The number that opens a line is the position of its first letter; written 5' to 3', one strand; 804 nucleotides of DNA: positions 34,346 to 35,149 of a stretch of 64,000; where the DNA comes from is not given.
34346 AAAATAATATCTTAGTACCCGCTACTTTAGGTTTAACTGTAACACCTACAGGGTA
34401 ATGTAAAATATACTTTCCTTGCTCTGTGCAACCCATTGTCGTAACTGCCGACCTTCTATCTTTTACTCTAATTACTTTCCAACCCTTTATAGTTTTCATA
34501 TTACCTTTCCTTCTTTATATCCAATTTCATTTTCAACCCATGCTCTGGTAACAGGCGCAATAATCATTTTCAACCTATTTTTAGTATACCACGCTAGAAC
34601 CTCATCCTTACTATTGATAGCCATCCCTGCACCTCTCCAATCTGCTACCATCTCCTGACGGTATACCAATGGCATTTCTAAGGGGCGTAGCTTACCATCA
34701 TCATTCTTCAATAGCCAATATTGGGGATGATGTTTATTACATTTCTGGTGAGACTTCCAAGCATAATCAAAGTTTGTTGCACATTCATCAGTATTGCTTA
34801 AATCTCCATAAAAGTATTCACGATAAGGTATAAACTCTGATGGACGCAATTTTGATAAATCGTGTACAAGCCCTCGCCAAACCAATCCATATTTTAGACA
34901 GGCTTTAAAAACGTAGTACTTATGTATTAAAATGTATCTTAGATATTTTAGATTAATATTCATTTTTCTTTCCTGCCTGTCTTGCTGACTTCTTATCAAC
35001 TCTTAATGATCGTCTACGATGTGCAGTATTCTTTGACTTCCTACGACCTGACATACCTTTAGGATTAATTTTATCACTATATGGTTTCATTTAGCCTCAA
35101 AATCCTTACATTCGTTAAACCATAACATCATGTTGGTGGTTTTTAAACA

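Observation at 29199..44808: Dense RNA-repair / tRNA-maintenance gene set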

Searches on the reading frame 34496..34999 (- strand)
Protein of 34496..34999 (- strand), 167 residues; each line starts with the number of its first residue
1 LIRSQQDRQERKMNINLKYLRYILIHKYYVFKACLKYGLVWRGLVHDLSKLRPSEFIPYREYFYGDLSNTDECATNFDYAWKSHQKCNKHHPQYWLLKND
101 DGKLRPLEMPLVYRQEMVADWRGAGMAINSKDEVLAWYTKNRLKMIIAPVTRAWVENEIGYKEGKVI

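Call 5: search_protein_families(library=pfam, proteins=[window:34496-34999:-], max_evalue=0.01)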
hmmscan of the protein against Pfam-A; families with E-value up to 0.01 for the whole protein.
window:34496-34999:- (167 aa): 1 family
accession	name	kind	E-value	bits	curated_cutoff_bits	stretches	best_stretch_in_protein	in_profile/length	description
PF18907.5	DUF5662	-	1.4e-38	132.4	27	1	17-159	3-154/156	Family of unknown function (DUF5662)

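Call 7: search_protein_families(library=phrogs, proteins=[window:34496-34999:-], max_evalue=0.001)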
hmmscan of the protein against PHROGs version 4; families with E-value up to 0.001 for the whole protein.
window:34496-34999:- (167 aa): 1 family
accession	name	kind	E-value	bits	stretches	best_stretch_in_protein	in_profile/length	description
phrog_20637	-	unknown function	2.3e-20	74.3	1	44-159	42-158/174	-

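Call 32: search_protein_families(library=ncbifam, proteins=[window:34496-34999:-], max_evalue=0.01)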
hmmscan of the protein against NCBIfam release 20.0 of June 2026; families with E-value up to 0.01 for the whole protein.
window:34496-34999:- (167 aa): 0 families

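Call 38: search_solved_structures(query=window:34496-34999:-, max_evalue=10, show_alignments=2)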
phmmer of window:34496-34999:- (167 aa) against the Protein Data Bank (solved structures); distinct sequences matched with E-value up to 10: 2.
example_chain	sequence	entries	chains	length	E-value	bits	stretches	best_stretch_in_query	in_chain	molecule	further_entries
6d57_A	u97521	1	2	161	0.43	13.3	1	74-118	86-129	Ferric uptake regulation protein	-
4ets_A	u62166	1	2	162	0.44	13.3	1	74-118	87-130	Ferric uptake regulation protein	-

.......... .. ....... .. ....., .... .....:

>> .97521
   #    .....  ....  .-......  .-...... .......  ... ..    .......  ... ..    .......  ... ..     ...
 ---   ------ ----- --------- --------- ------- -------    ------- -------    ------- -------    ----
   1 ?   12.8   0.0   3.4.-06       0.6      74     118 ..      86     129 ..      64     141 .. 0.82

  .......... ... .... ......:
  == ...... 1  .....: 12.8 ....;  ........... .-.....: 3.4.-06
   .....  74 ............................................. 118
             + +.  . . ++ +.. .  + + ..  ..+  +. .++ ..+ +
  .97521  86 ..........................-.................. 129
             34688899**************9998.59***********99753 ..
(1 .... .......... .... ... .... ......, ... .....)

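Call 40: find_homologous_proteins(query=window:34496-34963:-, max_evalue=0.001)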
Query window:34496-34963:- (155 aa): 88 proteins with E <= 0.001 among 95 candidates.
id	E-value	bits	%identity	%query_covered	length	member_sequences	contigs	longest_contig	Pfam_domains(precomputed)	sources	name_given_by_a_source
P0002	1.4e-92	326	90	97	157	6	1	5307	PF18907.6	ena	-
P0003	2.4e-79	283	79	96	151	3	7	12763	PF18907.6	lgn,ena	-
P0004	1.1e-67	245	72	97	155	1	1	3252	PF18907.6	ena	-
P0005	2.3e-66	240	69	97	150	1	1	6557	PF18907.6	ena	-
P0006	7.9e-63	229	66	96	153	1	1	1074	PF18907.6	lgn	-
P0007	5.5e-60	220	69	85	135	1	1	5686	PF18907.6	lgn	-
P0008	9.9e-57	209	57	95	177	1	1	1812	PF18907.6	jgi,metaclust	metaclust:\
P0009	4.5e-56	207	63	96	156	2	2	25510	PF18907.6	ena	-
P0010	3.6e-54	201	64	94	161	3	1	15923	PF18907.6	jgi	-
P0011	9.8e-49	183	51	95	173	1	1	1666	PF18907.6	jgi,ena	-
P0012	1.9e-48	182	55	92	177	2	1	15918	PF18907.6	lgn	-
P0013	3.7e-45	171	54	92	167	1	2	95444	PF18907.6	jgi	jgi:Family of unknown function (DUF5662)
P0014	5.6e-45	171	52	95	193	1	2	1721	PF18907.6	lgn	-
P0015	1.8e-43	166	56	91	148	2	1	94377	PF18907.6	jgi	jgi:hypothetical protein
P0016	2.1e-43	166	53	92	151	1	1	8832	PF18907.6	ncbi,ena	-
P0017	4.5e-42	161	56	93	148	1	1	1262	PF18907.6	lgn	-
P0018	7.6e-42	161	49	94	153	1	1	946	PF18907.6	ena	-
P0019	1.1e-41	160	52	95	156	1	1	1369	PF18907.6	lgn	-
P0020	3.0e-41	159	45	90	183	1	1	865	PF18907.6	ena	-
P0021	4.8e-41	158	48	96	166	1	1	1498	PF18907.6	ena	-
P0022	8.4e-41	157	52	93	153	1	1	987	PF18907.6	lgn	-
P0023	9.3e-40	154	49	94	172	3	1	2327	PF18907.6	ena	-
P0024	1.1e-39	153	45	77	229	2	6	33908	PF18907.6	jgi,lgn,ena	-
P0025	1.6e-39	153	52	92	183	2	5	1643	PF18907.6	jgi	jgi:hypothetical protein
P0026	2.4e-39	152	51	96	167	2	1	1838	PF18907.6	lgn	-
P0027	2.4e-39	152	51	94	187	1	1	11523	PF18907.6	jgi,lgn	jgi:hypothetical protein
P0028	3.9e-39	152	51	92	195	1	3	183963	PF18907.6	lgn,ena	-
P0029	5.6e-39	151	54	89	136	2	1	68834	PF18907.6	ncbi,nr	ncbi:MAG: hypothetical protein AMS21_00930 [Gemmatimonas sp. SG8_38_2]|nr:MAG: hypothetical protein 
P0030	1.1e-38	150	50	95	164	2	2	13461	PF18907.6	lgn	-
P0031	1.7e-38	150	50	91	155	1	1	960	PF18907.6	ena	-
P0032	3.7e-38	149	45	95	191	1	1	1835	PF18907.6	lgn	-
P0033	3.3e-37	145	45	97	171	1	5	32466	PF18907.6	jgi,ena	-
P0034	3.6e-37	145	46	94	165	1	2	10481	PF18907.6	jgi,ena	-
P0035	4.2e-37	145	48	95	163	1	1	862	PF18907.6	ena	-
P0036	1.9e-36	143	45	99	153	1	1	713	PF18907.6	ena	-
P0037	2.9e-36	142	50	92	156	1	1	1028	PF18907.6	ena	-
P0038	3.9e-36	142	46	100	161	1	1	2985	PF18907.6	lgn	-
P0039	6.6e-36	141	50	95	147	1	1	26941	PF18907.6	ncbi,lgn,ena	-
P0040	9.3e-36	141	46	94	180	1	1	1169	PF18907.6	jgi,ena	-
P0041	1.2e-35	140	47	92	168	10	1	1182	PF18907.6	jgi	-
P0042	1.2e-35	140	48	63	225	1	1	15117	PF18907.6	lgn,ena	-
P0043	1.3e-35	140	46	94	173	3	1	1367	PF18907.6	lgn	-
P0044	1.4e-35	140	46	90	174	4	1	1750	PF18907.6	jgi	-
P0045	2.3e-35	139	47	92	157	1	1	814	PF18907.6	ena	-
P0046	7.0e-35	138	46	95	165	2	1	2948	PF18907.6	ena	-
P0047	1.3e-34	137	42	99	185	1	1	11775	PF18907.6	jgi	jgi:hypothetical protein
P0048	2.4e-34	136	47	97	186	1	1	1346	PF18907.6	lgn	-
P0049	6.1e-34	135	40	95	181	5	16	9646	PF18907.6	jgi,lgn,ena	-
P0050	1.0e-33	134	45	97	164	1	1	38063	PF18907.6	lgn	-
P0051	1.2e-33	134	44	97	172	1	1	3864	PF18907.6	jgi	jgi:hypothetical protein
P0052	2.0e-33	133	48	95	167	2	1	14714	PF18907.6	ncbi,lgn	-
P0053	2.0e-33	133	43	92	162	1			PF18907.6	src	-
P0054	2.4e-33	133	47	90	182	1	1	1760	PF18907.6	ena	-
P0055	2.5e-33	133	47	93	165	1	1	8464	PF18907.6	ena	-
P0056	3.8e-33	132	48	89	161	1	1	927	PF18907.6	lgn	-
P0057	2.0e-32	130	45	93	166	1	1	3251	PF18907.6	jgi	-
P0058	2.5e-32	130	46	81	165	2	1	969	PF18907.6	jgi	jgi:hypothetical protein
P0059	2.7e-32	129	45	93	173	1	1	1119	PF18907.6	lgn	-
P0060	4.2e-32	129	45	96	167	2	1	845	PF18907.6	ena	-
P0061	5.4e-32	129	44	91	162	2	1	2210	PF18907.6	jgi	jgi:hypothetical protein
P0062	5.6e-32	128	36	95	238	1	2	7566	PF18907.6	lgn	-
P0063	7.0e-32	128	42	94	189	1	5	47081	PF18907.6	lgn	-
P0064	9.0e-32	128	46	85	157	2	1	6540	PF18907.6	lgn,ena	-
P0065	9.9e-32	128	45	90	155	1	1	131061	PF18907.6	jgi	-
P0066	1.1e-31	127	43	96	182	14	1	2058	PF18907.6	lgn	-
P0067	1.2e-31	127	46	93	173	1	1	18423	PF18907.6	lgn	-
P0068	5.9e-31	125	44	84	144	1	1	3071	PF18907.6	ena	-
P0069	1.1e-30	124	46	91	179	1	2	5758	PF18907.6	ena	-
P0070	1.4e-30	124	46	94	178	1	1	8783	PF18907.6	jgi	jgi:hypothetical protein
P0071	1.5e-30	124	49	54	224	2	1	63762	PF18907.6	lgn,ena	-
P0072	1.6e-30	124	33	93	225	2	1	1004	PF18907.6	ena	-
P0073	5.7e-30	122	45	94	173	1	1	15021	PF18907.6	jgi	jgi:hypothetical protein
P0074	2.7e-29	120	46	93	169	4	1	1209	PF18907.6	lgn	-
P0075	4.3e-29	119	45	82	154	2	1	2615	PF18907.6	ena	-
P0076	5.5e-28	115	43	92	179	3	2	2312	PF18907.6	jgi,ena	jgi:hypothetical protein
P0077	1.9e-27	114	42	94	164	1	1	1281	PF18907.6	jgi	jgi:Family of unknown function (DUF5662)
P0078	5.6e-27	112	47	72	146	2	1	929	PF18907.6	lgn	-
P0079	5.8e-27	112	43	99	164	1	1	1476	PF18907.6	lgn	-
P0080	9.0e-26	108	42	98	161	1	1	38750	PF18907.6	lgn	-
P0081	5.4e-25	106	40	94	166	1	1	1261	PF18907.6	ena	-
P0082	6.6e-25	105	41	95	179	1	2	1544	PF18907.6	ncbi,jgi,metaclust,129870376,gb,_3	jgi:hypothetical protein|metaclust:\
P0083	7.8e-25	105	41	94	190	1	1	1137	PF18907.6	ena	-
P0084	1.4e-23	101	44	81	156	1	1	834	PF18907.6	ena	-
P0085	6.0e-23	99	42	92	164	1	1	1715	PF18907.6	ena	-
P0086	6.1e-22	96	41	93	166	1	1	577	PF18907.6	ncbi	-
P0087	9.1e-22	95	43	90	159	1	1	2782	PF18907.6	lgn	-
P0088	2.4e-21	94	40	81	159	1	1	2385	PF18907.6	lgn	-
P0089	3.0e-13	68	43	67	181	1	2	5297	PF18907.6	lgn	-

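Call 45: predict_structure(alignment_id=A1)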
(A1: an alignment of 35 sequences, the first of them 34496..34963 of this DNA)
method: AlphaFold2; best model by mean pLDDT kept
length: 155 residues; sequences in the alignment: 35
mean_pLDDT: 96.3   pTM: 0.89
mean pLDDT of the five models: 96.3, 96.2, 96.2, 95.8, 95.7
residues with pLDDT >= 90: 149; 70-90: 3; 50-70: 2; < 50: 1
segments of 3 or more residues with pLDDT < 50: none
pLDDT, mean of each block of 10 residues (from residue 1): 96 98 98 97 98 96 98 98 97 98 98 96 96 98 97 65
secondary structure, 60 per line:
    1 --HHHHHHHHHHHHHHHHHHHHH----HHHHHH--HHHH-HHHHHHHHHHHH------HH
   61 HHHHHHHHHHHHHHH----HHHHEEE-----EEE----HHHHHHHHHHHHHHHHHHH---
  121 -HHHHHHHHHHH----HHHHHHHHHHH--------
elements in order: H3-23 H28-33 H36-39 H41-52 H59-75 H80-83 E84-86 E92-94 H99-117 H122-132 H137-147

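Call 49: find_encoding_contigs(protein=P0028, flank=6000, max_places=2)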
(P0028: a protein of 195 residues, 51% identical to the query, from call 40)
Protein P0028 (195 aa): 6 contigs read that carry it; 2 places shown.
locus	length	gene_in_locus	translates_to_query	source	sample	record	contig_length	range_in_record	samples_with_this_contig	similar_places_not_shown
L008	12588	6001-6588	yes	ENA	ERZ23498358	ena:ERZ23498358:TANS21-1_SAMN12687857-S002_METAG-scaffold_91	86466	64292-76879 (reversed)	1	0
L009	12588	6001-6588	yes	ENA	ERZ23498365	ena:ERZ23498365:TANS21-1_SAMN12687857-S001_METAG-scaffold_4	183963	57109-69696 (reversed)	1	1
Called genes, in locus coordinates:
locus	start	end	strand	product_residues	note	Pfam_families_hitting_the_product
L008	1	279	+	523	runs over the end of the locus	-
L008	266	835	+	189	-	-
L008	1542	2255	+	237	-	-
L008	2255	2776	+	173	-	-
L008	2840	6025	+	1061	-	PF18905:DUF5661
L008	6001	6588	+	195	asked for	PF18907:DUF5662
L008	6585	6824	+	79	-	-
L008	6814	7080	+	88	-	-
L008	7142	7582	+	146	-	-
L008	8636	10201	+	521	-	PF05731:TROVE (weak), PF25045:vWA_Ro60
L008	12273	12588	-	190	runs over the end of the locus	-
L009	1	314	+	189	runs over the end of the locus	-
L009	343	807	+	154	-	-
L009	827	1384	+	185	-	-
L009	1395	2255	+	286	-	-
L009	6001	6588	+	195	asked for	PF18907:DUF5662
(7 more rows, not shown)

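Call 50: find_encoding_contigs(protein=P0065, flank=6000, max_places=2)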
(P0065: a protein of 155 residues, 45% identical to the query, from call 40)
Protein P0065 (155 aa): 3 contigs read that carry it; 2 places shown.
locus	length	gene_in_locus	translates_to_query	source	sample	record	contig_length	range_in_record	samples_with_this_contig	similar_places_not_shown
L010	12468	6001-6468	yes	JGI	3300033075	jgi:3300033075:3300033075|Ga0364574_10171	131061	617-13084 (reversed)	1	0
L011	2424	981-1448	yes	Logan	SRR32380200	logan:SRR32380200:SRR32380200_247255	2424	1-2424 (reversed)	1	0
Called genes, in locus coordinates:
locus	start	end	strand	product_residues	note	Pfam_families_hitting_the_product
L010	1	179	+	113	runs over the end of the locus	-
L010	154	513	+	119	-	-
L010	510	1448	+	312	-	PF03747:ADP_ribosyl_GH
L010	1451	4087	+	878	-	PF03104:DNA_pol_B_exo1, PF00136:DNA_pol_B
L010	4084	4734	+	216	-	PF26128:Gad2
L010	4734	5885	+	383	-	PF21189:PHA02142, PF09414:RNA_ligase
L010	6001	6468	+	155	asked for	PF18907:DUF5662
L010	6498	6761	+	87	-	-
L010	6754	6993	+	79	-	-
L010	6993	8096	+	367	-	PF01068:DNA_ligase_A_M, PF14743:DNA_ligase_OB_2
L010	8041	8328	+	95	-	-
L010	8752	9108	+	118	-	-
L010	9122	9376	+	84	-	-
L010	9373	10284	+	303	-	PF01467:CTP_transf_like (faint), PF00293:NUDIX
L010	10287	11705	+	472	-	PF18127:NAMPT_N, PF04095:NAPRTase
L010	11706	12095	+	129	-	-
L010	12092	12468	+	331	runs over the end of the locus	?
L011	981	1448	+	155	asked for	PF18907:DUF5662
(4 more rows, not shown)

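Call 51: find_encoding_contigs(protein=P0013, flank=6000, max_places=2)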
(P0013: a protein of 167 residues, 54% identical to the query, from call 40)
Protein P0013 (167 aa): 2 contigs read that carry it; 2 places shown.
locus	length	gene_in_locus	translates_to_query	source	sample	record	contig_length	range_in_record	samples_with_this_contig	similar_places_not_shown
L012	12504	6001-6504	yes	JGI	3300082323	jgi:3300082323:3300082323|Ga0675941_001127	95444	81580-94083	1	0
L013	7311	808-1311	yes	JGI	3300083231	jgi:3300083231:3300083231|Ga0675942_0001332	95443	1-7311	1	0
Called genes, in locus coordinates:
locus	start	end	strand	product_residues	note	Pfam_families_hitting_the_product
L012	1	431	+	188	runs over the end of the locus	PF01227:GTP_cyclohydroI, PF14489:QueF (faint)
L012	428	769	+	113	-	-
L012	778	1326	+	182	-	PF00535:Glycos_transf_2, PF10111:Glyco_tranf_2_2 (faint), PF13641:Glyco_tranf_2_3 (faint), PF13632:Glyco_trans_2_3 (faint)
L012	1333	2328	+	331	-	PF00534:Glycos_transf_1 (faint)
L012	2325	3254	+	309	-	-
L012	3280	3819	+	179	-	-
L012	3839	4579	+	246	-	PF02195:ParB_N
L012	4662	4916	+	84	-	-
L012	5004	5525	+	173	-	-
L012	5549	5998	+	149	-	PF01242:PTPS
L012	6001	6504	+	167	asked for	PF18907:DUF5662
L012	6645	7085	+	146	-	-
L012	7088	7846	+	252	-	PF13353:Fer4_12, PF04055:Radical_SAM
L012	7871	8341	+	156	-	-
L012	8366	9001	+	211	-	-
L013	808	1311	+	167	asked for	PF18907:DUF5662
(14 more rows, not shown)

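Call 75: fold_search(model_id=the predicted structure, library=pdb)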
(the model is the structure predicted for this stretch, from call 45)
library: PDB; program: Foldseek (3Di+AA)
matches with E <= 10: 82; with E <= 0.001: 0
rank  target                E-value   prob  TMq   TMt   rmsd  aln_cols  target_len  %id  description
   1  3ccg                  1.4e+00  0.25  0.33  0.29  11.8       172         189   15  Crystal structure of predicted HD superfamily hydrolase involved in NAD metabolism (NP_347894.1) from Clostridium acetob (released 2008-03-11)
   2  6o6o_A                2.5e+00  0.09  0.23  0.20  12.2       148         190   15  Structure of the regulator FasR from Mycobacterium tuberculosis (released 2020-03-11)
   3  4ct6_B                2.5e+00  0.05  0.17  0.13  12.7       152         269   10  CNOT9-CNOT1 complex (released 2014-05-07)
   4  7vg2_A                2.6e+00  0.08  0.21  0.06  15.6       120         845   13  Cryo-EM structure of Arabidopsis DCL3 in complex with a 40-bp RNA (released 2021-10-27)
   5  7p1y_AAA              2.7e+00  0.18  0.34  0.31  11.1       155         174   15  A small alarmone hydrolase TdActApo2 mutant - T78N (released 2022-07-13)
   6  3whc_C                2.9e+00  0.08  0.24  0.22  12.2       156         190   11  Crystal structure of a transcriptional regulator FadR from Bacillus subtilis in complex with stearoyl-CoA (released 2014-03-19)
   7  4wyv_E                3.3e+00  0.06  0.24  0.19  17.9       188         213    9  Crystal Structure of Human Translin in Open Conformation (released 2014-11-26)
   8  9eca_A                3.3e+00  0.06  0.23  0.10  13.5       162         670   14  Intermediate state of wild-type EsCas13d ternary complex with C4A mismatch (released 2025-11-19)
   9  6gt5_A                3.7e+00  0.05  0.15  0.10  13.3       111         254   12  METTL16 MTase domain (crystal form 2) (released 2018-09-19)
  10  1key_D                3.9e+00  0.06  0.25  0.20  16.7       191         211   10  Crystal Structure of Mouse Testis/Brain RNA-binding Protein (TB-RBP) (released 2002-07-03)
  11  7ajl_AAA              4.1e+00  0.03  0.18  0.11  20.2       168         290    8  Cyrstal structure of CYRI-B/Fam49B (released 2020-11-18)
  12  8j07_c2               4.3e+00  0.05  0.20  0.06  22.4       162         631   12  96nm repeat of human respiratory doublet microtubule and associated axonemal complexes (released 2023-07-26)
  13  8rxg                  4.5e+00  0.06  0.22  0.13  13.7       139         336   14  Crystal structure of alpha-keto C-methyl transferase SgvM bound to SAM (released 2024-07-24)
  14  6gt5_B                4.7e+00  0.04  0.15  0.11  13.5       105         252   10  METTL16 MTase domain (crystal form 2) (released 2018-09-19)
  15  9gwj_B                4.7e+00  0.02  0.17  0.14  20.9       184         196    9  Crystal structure of CINP-c1orf109 complex (released 2025-10-08)
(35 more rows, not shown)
